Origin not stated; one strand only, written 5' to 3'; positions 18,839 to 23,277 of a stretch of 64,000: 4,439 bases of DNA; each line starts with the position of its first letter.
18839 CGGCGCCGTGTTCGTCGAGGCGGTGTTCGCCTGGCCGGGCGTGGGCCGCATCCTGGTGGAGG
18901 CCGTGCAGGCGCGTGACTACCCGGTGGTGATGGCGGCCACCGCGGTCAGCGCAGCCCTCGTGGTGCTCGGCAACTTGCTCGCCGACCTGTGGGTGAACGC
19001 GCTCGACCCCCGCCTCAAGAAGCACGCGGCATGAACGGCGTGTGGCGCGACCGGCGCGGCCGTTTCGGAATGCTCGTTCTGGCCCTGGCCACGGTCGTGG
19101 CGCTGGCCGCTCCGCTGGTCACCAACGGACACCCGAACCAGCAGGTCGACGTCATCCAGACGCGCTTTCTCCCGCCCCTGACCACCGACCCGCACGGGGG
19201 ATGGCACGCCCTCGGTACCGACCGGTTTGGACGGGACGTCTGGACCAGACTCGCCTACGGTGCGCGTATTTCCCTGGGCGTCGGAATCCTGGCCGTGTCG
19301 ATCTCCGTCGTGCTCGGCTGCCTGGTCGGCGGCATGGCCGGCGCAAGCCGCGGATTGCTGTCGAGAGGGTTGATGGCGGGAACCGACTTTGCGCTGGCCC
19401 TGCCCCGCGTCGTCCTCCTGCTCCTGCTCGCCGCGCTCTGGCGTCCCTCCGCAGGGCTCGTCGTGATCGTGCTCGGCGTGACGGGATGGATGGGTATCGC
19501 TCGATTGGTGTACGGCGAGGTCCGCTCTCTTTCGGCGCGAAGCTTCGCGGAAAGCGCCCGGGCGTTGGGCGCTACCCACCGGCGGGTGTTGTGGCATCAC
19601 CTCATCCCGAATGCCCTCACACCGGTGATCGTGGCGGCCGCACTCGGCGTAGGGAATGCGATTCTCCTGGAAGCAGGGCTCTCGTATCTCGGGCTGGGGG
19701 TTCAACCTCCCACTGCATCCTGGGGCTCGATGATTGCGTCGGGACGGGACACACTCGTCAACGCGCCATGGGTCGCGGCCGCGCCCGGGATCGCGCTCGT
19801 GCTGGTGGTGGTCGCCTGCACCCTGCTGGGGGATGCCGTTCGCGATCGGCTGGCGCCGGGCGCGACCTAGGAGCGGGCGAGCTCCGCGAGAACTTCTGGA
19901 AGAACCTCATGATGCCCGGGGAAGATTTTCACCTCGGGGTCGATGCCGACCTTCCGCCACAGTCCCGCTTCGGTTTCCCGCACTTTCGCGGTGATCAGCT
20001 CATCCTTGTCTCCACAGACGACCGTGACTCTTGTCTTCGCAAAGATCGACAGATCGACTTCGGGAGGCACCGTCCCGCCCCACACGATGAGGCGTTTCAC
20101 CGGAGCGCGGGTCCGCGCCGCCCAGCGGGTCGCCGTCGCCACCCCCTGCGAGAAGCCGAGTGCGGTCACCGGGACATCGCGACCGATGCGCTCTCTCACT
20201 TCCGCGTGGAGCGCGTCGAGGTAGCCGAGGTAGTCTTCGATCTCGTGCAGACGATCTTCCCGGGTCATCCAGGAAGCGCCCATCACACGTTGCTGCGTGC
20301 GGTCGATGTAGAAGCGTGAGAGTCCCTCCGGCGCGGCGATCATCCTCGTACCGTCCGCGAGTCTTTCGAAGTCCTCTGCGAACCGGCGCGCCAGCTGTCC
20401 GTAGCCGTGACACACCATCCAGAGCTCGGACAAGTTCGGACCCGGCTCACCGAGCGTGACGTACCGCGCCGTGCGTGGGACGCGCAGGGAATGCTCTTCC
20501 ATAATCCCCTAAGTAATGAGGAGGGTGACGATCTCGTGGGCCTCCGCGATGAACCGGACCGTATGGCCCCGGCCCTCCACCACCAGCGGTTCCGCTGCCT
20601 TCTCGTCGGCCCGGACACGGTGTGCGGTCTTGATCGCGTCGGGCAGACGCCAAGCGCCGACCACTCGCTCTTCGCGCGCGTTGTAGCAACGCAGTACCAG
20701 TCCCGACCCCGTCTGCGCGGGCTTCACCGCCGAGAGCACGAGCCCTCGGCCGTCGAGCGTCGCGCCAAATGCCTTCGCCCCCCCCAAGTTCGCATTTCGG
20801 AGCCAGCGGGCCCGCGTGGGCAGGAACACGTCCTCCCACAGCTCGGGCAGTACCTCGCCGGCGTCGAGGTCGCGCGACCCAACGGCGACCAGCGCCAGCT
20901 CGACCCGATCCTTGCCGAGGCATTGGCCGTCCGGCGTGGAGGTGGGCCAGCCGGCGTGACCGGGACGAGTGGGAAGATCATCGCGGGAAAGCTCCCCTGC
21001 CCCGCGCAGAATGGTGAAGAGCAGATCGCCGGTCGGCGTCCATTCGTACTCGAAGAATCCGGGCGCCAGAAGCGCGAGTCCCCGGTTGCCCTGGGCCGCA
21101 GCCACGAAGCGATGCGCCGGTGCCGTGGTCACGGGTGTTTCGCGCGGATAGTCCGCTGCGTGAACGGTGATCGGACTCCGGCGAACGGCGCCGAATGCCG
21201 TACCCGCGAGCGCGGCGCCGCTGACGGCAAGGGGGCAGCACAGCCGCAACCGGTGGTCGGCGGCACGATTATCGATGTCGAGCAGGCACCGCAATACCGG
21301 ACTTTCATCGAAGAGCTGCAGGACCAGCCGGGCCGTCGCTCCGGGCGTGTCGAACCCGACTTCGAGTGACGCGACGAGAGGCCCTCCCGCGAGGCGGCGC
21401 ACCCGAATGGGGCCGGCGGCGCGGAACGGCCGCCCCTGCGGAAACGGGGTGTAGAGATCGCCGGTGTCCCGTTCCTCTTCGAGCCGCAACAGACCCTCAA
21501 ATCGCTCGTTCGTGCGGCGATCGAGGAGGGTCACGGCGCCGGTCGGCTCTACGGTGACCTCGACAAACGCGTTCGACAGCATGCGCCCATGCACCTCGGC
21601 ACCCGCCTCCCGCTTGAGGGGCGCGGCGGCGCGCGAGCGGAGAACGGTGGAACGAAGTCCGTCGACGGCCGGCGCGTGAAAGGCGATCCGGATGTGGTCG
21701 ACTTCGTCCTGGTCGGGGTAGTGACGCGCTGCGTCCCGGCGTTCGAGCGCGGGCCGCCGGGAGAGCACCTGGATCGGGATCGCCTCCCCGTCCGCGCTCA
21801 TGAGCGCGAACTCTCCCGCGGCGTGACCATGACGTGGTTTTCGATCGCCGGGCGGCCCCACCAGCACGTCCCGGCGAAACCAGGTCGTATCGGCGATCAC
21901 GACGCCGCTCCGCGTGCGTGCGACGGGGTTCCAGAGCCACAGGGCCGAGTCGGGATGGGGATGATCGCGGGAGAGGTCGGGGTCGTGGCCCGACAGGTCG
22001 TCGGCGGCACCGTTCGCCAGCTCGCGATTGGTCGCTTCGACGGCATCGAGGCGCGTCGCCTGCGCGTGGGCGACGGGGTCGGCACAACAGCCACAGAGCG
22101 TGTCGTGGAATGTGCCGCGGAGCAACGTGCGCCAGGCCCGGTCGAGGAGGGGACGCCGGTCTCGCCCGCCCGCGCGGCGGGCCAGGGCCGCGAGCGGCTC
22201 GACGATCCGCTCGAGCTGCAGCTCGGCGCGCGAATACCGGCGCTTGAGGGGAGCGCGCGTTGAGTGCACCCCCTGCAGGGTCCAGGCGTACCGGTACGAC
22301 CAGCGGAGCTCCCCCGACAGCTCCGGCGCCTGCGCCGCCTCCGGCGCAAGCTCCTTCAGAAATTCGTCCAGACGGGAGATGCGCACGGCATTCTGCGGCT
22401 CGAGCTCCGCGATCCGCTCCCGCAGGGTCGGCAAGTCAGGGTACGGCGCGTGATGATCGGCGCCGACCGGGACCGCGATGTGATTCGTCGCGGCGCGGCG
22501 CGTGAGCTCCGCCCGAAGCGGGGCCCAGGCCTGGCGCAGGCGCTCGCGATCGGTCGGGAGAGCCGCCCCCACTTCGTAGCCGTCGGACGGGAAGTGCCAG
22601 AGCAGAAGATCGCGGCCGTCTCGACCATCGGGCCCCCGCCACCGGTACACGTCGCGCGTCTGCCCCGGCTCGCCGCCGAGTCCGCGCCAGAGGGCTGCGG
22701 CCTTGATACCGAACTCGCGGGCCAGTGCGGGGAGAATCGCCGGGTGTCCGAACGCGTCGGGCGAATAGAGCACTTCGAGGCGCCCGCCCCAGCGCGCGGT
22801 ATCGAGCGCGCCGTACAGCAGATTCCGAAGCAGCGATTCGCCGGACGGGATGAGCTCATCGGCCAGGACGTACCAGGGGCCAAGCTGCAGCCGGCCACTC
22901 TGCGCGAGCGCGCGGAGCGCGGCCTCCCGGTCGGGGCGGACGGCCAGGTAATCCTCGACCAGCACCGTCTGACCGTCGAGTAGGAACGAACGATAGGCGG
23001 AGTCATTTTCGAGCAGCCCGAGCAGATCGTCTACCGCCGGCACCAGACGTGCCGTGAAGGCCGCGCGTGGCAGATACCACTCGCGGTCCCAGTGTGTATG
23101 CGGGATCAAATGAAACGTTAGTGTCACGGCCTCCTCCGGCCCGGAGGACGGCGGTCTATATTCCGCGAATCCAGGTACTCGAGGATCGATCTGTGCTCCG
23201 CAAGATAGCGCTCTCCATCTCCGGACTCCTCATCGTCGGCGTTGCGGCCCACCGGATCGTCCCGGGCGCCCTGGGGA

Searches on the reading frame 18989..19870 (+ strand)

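Call 101: search_protein_families(library=pfam, max_evalue=0.00001, proteins=[window:18989-19870:+])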
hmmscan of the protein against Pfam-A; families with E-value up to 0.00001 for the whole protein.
window:18989-19870:+ (293 aa): 1 family
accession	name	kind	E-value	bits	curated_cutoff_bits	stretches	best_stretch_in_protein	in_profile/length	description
PF00528.27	BPD_transp_1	-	7.2e-27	94.7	26.4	1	111-291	2-181/184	Binding-protein-dependent transport system inner membrane component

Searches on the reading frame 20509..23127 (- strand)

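Call 101: search_protein_families(library=pfam, max_evalue=0.00001, proteins=[window:20509-23127:-])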
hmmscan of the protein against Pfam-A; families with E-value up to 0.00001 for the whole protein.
window:20509-23127:- (872 aa): 3 families
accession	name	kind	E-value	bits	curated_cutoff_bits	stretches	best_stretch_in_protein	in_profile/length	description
PF01074.27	Glyco_hydro_38N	-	9.8e-29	101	25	1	5-262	2-257/270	Glycosyl hydrolases family 38 N-terminal domain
PF09261.16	Alpha-mann_mid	-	1.2e-08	35.4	31.1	1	285-377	4-95/96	Alpha mannosidase middle domain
PF17677.7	Glyco_hydro38C2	-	1.3e-06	28.8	22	1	796-869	2-72/72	Glycosyl hydrolases family 38 C-terminal beta sandwich domain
